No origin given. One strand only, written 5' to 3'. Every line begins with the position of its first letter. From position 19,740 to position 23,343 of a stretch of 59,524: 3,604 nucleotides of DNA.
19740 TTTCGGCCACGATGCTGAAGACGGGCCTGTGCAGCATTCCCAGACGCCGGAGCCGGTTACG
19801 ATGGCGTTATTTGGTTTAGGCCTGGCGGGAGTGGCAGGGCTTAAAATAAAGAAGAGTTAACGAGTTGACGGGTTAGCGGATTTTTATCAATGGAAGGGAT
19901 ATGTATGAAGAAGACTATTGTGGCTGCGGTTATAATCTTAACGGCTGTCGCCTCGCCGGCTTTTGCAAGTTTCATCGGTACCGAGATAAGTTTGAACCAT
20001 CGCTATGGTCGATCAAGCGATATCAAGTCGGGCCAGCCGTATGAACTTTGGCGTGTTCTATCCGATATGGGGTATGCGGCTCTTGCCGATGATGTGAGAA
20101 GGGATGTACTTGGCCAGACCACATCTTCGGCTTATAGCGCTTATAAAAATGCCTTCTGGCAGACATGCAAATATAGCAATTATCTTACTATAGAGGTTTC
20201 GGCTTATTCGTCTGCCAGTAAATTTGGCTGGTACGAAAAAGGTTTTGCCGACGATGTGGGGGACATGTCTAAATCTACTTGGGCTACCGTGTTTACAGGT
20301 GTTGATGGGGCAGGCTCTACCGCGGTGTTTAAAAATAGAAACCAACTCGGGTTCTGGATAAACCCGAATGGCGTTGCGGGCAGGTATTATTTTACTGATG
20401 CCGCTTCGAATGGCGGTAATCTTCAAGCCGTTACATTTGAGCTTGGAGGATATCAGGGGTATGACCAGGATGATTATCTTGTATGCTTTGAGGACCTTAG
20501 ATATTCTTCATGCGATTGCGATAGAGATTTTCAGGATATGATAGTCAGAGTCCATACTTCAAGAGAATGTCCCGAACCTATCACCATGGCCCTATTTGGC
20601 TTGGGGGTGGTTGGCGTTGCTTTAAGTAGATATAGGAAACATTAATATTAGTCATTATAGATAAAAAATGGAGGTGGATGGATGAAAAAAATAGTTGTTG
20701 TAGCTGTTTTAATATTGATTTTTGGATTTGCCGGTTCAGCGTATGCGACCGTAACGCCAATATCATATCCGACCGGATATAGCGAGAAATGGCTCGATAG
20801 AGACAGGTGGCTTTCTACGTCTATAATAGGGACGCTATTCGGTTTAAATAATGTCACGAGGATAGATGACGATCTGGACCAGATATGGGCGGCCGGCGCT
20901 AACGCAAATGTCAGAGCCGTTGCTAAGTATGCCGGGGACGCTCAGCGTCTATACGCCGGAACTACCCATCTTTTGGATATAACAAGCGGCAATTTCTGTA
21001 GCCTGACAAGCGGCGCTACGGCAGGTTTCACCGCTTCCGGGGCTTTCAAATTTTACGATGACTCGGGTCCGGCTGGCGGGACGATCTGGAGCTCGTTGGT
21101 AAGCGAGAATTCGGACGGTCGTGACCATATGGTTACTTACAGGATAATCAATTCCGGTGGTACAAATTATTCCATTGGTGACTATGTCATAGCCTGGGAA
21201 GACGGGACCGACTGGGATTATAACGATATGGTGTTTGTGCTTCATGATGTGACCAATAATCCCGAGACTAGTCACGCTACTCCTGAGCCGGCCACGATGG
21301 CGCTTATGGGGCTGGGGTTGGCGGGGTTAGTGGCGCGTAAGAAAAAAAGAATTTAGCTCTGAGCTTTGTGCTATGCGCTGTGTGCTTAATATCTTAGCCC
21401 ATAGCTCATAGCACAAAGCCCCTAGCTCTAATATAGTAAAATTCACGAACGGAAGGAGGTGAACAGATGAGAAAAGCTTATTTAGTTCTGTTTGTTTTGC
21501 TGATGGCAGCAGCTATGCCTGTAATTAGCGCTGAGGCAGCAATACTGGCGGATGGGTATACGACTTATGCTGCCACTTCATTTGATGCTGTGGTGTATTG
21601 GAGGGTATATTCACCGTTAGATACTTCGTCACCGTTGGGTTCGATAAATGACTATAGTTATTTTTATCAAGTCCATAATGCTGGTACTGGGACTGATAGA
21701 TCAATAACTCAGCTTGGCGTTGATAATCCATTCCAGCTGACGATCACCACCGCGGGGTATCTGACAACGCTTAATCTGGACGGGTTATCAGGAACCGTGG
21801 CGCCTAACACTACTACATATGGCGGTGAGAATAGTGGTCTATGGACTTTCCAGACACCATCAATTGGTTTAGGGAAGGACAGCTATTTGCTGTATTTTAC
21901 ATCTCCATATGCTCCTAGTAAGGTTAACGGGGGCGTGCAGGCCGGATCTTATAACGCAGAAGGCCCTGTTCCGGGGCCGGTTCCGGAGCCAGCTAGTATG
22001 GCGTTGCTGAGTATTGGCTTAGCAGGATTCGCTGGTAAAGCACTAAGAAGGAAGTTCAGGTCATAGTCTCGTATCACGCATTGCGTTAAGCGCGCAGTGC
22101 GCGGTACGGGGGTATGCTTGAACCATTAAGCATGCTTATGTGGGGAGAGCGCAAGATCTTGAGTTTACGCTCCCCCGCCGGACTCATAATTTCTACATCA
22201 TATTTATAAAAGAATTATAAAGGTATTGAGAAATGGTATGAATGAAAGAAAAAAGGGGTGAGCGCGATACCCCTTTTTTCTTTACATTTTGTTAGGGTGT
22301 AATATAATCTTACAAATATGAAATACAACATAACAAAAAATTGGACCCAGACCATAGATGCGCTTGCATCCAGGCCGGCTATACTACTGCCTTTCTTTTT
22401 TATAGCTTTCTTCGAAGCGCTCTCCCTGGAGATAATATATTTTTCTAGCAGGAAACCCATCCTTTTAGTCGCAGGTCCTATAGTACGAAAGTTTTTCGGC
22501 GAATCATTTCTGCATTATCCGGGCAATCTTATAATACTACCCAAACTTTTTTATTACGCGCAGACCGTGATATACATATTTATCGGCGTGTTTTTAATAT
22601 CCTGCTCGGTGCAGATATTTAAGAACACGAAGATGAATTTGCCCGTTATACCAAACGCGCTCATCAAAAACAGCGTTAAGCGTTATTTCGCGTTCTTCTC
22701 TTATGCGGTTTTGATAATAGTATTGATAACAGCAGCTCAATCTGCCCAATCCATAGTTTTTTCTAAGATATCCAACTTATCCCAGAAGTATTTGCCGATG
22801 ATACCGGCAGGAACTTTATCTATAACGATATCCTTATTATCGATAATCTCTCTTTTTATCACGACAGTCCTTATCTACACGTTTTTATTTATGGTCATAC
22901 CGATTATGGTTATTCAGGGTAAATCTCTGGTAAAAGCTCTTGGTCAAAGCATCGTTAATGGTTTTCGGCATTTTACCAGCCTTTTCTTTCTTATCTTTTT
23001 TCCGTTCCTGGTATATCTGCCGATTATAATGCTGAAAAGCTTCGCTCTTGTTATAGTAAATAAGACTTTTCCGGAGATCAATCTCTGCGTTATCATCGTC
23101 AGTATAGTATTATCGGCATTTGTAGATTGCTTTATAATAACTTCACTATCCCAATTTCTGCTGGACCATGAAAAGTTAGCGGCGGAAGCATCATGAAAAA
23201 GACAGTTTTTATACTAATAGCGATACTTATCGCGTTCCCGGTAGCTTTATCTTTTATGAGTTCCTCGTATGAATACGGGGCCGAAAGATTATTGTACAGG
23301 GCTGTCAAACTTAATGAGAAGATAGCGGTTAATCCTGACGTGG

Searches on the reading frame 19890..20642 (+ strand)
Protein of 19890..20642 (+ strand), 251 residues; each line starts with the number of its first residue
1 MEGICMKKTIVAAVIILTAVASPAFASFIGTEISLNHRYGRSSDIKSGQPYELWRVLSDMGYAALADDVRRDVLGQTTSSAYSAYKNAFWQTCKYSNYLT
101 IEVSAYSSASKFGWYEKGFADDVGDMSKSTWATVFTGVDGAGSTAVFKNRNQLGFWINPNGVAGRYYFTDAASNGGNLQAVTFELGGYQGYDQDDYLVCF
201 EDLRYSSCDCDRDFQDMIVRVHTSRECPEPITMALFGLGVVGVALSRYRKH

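Call 3: search_protein_families(library=ncbifam, proteins=[window:19890-20642:+], max_evalue=10)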
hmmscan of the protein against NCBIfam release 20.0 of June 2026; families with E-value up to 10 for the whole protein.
window:19890-20642:+ (251 aa): 9 families
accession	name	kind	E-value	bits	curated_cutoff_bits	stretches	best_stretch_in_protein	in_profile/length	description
NF038125.1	PEP_CTERM_THxN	subfamily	0.00013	21.7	85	1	219-250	215-246/246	THxN family PEP-CTERM protein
NF033554.9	floc_PepA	equivalog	0.00075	19.4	80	1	227-250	237-260/261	flocculation-associated PEP-CTERM protein PepA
NF038118.1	PEP_CTERM_CCXG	equivalog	0.0018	18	90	1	212-249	161-198/199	CCXG family PEP-CTERM protein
NF041538.1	PEP_EDSA_1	subfamily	0.0028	17.4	100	1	223-250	280-307/307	EDSAP-1 family PEP-CTERM protein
NF033947.0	PEP-cistern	hypoth_equivalog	0.022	14.5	60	1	220-248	166-194/195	cistern family PEP-CTERM protein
TIGR02595.1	PEP_CTERM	domain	0.028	15.3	16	1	228-247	2-21/24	PEP-CTERM sorting domain-containing protein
NF038129.1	PEP_NF038129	equivalog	0.045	13.6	65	1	216-250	160-194/194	NF038129 family PEP-CTERM protein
NF041927.1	Xrt_dep_XDP1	equivalog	0.052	13.5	125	1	224-250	216-242/242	exosortase-dependent surface protein XDP1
NF035944.1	PEPxxWA-CTERM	domain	0.32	11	35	1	228-245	2-21/24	PEPxxWA-CTERM sorting domain-containing protein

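Call 4: search_protein_families(library=pfam, proteins=[window:19890-20642:+], max_evalue=10)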
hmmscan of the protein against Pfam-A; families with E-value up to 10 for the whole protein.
window:19890-20642:+ (251 aa): 4 families
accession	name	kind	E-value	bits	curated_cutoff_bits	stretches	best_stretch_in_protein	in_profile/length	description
PF13448.11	DUF4114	-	1.7e-08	35.7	27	1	155-222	20-83/85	Domain of unknown function (DUF4114)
PF07589.16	PEP-CTERM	-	2.8e-06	27.6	20.7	1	227-247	2-23/24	PEP-CTERM motif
PF13786.12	DUF4179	-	0.094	13.6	30.1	1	6-30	6-35/94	Domain of unknown function (DUF4179)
PF17676.7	Peptidase_S66C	-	0.12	13.5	23.7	0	175-217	6-49/120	LD-carboxypeptidase C-terminal domain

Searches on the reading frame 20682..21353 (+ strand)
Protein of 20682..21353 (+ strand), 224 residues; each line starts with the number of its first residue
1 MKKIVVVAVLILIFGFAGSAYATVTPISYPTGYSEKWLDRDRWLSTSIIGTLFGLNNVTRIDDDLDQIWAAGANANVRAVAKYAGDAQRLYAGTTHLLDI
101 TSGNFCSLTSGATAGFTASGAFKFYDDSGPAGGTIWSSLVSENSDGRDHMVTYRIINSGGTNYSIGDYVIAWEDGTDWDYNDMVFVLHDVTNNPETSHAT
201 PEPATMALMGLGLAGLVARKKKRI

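Call 3: search_protein_families(library=ncbifam, proteins=[window:20682-21353:+], max_evalue=10)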
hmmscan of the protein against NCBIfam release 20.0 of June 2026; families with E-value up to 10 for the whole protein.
window:20682-21353:+ (224 aa): 14 families
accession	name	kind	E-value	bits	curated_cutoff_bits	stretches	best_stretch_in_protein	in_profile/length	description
NF041538.1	PEP_EDSA_1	subfamily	5.5e-07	29.6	100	1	198-222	283-306/307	EDSAP-1 family PEP-CTERM protein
NF041927.1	Xrt_dep_XDP1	equivalog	1.1e-06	28.8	125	1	165-223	181-242/242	exosortase-dependent surface protein XDP1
NF038125.1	PEP_CTERM_THxN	subfamily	3.5e-06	26.8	85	1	200-222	223-245/246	THxN family PEP-CTERM protein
TIGR02595.1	PEP_CTERM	domain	4.7e-06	27.1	16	1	200-223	1-24/24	PEP-CTERM sorting domain-containing protein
NF038120.1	PEP_CTERM_QFxxD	subfamily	0.0003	20.7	80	1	197-221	190-214/215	NF038120 family PEP-CTERM protein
NF038129.1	PEP_NF038129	equivalog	0.00034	20.5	65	1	188-221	159-192/194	NF038129 family PEP-CTERM protein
NF033554.9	floc_PepA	equivalog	0.00053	19.9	80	1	198-223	235-260/261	flocculation-associated PEP-CTERM protein PepA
NF038118.1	PEP_CTERM_CCXG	equivalog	0.0011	18.7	90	1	196-223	172-199/199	CCXG family PEP-CTERM protein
NF038126.1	PEP_CTERM_FxDxF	subfamily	0.0021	18.3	50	1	199-221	141-165/165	FxDxF family PEP-CTERM protein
NF035944.1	PEPxxWA-CTERM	domain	0.0094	15.9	35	1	201-220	2-23/24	PEPxxWA-CTERM sorting domain-containing protein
NF033947.0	PEP-cistern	hypoth_equivalog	0.011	15.5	60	1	191-221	164-194/195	cistern family PEP-CTERM protein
NF038119.1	PEP_CTERM_MHFG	equivalog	0.037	14.3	100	1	191-223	227-259/260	MHFG family PEP-CTERM protein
NF038124.1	PEP_CTERM_TLD_A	exception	0.043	13.4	100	1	199-221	210-234/235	PEP_CTERM-anchored TLD domain-containing protein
TIGR01167.1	LPXTG_anchor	domain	0.074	13.7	15.9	1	194-223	3-33/34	LPXTG cell wall anchor domain-containing protein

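Call 4: search_protein_families(library=pfam, proteins=[window:20682-21353:+], max_evalue=10)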
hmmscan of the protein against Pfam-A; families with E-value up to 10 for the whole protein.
window:20682-21353:+ (224 aa): 3 families
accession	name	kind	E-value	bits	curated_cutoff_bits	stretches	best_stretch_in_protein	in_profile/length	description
PF07589.16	PEP-CTERM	-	1.6e-08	34.7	20.7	1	199-221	1-24/24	PEP-CTERM motif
PF13448.11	DUF4114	-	1.9e-05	25.9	27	1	130-186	29-81/85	Domain of unknown function (DUF4114)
PF07472.16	PA-IIL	-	0.1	13.4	21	1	168-187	84-103/107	Fucose-binding lectin II (PA-IIL)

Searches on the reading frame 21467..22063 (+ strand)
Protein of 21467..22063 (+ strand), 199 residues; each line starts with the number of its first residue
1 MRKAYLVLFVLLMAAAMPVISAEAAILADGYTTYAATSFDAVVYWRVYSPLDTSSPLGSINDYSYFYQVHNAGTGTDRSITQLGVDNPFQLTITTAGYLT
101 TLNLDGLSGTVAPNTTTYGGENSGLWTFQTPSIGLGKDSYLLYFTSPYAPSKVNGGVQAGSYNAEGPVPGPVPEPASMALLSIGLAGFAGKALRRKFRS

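Call 3: search_protein_families(library=ncbifam, proteins=[window:21467-22063:+], max_evalue=10)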
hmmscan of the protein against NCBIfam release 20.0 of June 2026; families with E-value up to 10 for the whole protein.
window:21467-22063:+ (199 aa): 13 families
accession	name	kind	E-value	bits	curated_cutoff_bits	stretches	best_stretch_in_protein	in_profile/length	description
NF033554.9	floc_PepA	equivalog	0.00018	21.4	80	1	171-195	236-260/261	flocculation-associated PEP-CTERM protein PepA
NF038125.1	PEP_CTERM_THxN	subfamily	0.00057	19.5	85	1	172-192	223-243/246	THxN family PEP-CTERM protein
NF038126.1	PEP_CTERM_FxDxF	subfamily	0.00066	20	50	1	58-195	45-165/165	FxDxF family PEP-CTERM protein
NF038129.1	PEP_NF038129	equivalog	0.00068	19.5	65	1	157-195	156-193/194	NF038129 family PEP-CTERM protein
TIGR02595.1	PEP_CTERM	domain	0.0012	19.6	16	1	172-190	1-18/24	PEP-CTERM sorting domain-containing protein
NF041927.1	Xrt_dep_XDP1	equivalog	0.0019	18.2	125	1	167-191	214-238/242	exosortase-dependent surface protein XDP1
NF035944.1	PEPxxWA-CTERM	domain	0.0064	16.4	35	1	172-196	1-24/24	PEPxxWA-CTERM sorting domain-containing protein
NF038118.1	PEP_CTERM_CCXG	equivalog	0.0071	16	90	1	171-195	175-199/199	CCXG family PEP-CTERM protein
NF033947.0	PEP-cistern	hypoth_equivalog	0.012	15.4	60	1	154-189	155-190/195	cistern family PEP-CTERM protein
NF038119.1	PEP_CTERM_MHFG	equivalog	0.017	15.4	100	1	161-196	225-260/260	MHFG family PEP-CTERM protein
NF038120.1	PEP_CTERM_QFxxD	subfamily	0.019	14.8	80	1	171-190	192-211/215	NF038120 family PEP-CTERM protein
NF041538.1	PEP_EDSA_1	subfamily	0.21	11.2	100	1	169-195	283-307/307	EDSAP-1 family PEP-CTERM protein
TIGR04174.1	IPTL_CTERM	subfamily_domain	0.32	11.4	20.5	1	175-196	6-27/27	IPTL-CTERM sorting domain-containing protein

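Call 4: search_protein_families(library=pfam, proteins=[window:21467-22063:+], max_evalue=10)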
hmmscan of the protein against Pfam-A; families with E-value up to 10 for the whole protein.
window:21467-22063:+ (199 aa): 1 family
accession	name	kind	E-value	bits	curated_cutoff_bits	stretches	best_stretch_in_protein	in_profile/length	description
PF07589.16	PEP-CTERM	-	1.1e-06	28.9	20.7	1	171-195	1-24/24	PEP-CTERM motif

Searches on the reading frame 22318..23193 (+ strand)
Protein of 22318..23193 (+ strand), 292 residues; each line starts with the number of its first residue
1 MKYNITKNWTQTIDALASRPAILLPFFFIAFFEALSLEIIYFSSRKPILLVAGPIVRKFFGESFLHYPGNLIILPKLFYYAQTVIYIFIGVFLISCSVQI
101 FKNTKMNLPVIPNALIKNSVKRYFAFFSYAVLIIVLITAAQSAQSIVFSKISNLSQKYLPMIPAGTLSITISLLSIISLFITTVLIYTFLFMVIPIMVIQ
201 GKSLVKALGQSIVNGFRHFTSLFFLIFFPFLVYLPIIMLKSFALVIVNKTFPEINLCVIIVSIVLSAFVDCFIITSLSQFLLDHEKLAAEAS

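Call 30: search_protein_families(library=ncbifam, proteins=[window:22318-23193:+], max_evalue=0.01)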
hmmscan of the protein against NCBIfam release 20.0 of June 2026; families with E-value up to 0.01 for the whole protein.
window:22318-23193:+ (292 aa): 0 families
